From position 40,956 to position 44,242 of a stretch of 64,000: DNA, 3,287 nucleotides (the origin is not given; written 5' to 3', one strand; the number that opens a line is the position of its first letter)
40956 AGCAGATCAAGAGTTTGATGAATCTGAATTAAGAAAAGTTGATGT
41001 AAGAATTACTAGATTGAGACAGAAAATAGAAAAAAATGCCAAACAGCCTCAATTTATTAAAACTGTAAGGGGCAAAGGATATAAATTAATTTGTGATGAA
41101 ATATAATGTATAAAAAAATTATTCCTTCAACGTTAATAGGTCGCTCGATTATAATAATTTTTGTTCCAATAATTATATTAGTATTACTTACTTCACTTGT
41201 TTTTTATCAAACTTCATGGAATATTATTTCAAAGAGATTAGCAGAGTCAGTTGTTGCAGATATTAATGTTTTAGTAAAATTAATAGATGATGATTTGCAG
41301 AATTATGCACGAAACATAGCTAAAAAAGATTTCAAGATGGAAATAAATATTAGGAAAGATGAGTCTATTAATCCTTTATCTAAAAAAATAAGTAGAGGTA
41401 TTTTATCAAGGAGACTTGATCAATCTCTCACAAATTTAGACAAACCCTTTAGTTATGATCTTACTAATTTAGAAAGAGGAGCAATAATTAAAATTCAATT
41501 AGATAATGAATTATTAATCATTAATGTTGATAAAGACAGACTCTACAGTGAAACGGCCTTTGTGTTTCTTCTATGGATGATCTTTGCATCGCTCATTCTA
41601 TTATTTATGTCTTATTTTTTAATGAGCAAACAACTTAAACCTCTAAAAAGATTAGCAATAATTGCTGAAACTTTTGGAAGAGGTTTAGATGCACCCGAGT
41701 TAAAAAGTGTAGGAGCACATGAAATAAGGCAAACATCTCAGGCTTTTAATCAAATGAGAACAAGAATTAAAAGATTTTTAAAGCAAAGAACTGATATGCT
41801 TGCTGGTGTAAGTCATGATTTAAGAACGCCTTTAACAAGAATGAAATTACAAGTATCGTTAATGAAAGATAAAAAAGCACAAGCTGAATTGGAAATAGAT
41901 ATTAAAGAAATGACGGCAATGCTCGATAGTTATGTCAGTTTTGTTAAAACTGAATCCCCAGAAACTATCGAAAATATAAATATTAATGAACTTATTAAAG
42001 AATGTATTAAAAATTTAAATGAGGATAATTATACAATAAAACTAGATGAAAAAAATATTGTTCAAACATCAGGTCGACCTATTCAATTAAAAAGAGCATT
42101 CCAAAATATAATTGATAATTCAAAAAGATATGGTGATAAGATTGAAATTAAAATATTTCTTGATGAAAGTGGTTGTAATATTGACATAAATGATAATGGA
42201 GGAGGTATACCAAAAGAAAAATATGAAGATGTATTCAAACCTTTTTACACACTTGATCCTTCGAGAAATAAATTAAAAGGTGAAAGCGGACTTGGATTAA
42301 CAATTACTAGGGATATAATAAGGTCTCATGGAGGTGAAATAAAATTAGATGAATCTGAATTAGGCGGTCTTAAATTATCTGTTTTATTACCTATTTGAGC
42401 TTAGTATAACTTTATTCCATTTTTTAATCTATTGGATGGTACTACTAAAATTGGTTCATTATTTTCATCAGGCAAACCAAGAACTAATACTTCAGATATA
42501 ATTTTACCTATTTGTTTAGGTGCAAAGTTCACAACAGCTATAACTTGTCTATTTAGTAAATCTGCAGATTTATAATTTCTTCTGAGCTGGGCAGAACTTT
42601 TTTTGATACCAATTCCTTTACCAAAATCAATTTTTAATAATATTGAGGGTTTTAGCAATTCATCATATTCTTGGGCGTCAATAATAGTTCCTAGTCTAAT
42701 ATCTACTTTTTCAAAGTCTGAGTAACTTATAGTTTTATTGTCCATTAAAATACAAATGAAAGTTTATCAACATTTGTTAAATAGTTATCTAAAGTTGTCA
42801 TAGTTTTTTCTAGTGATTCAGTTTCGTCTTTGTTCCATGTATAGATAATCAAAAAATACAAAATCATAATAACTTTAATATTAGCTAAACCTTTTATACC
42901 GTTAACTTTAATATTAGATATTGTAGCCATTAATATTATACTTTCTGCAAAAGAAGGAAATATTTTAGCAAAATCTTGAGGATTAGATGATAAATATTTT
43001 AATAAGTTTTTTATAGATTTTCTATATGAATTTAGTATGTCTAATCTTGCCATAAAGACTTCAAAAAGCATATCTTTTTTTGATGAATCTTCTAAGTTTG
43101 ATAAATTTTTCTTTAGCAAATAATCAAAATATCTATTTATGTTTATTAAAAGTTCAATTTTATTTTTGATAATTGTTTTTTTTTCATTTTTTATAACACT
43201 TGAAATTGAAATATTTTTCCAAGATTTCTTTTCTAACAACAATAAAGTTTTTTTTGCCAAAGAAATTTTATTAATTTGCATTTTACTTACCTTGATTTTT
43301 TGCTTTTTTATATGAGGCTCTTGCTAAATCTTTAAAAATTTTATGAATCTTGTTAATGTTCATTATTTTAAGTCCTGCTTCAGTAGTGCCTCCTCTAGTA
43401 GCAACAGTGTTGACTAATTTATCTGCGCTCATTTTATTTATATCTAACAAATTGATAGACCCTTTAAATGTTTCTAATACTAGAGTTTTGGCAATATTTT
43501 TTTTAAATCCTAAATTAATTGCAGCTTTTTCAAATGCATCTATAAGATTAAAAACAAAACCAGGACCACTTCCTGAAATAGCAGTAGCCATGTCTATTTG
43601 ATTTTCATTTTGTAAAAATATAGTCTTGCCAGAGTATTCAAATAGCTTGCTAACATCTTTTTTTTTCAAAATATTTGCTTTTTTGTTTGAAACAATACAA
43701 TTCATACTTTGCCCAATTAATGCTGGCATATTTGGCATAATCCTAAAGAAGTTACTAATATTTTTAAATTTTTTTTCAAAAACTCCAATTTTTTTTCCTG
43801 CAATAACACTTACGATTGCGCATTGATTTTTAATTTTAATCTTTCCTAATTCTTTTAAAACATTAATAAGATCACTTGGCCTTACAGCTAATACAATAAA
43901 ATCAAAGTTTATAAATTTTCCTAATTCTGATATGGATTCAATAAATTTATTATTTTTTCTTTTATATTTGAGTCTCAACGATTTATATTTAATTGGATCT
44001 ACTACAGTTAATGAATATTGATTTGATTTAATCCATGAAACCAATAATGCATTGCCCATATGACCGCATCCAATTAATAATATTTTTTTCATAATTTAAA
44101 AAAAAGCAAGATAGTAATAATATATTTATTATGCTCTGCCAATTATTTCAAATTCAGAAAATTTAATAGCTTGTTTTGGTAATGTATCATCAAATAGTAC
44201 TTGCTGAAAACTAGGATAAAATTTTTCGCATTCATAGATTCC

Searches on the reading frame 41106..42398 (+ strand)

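Call 31: search_protein_families(library=pfam, proteins=[window:41106-42398:+], max_evalue=0.00001)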
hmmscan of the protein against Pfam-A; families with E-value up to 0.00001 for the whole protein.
window:41106-42398:+ (430 aa): 3 families
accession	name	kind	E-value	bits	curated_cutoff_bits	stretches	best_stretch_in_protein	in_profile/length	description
PF02518.31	HATPase_c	-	1.7e-20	73.9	26.4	1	324-429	2-108/111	Histidine kinase-, DNA gyrase B-, and HSP90-like ATPase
PF00512.31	HisKA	-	9e-09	35.7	26.9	1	227-267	1-48/66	His Kinase A (phospho-acceptor) domain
PF00672.30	HAMP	-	1.6e-07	32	25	1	171-222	1-52/53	HAMP domain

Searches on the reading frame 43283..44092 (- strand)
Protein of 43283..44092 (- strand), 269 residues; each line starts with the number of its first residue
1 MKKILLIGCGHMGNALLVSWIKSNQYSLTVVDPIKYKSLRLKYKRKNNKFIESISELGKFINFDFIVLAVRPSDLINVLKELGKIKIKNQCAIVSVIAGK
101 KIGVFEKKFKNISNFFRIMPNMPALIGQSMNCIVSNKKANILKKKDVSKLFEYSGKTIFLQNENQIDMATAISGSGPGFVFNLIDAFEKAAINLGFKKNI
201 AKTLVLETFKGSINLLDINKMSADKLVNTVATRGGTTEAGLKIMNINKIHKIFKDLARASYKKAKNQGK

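Call 61: search_protein_families(library=pfam, proteins=[window:43283-44092:-], max_evalue=0.00001)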
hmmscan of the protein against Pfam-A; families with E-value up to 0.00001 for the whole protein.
window:43283-44092:- (269 aa): 2 families
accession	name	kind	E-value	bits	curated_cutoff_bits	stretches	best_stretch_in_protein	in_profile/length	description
PF14748.11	P5CR_dimer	-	8.3e-27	94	25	1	163-266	1-104/105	Pyrroline-5-carboxylate reductase dimerisation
PF03807.23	F420_oxidored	-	8.1e-08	33.2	21.6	1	3-99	1-94/94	NADP oxidoreductase coenzyme F420-dependent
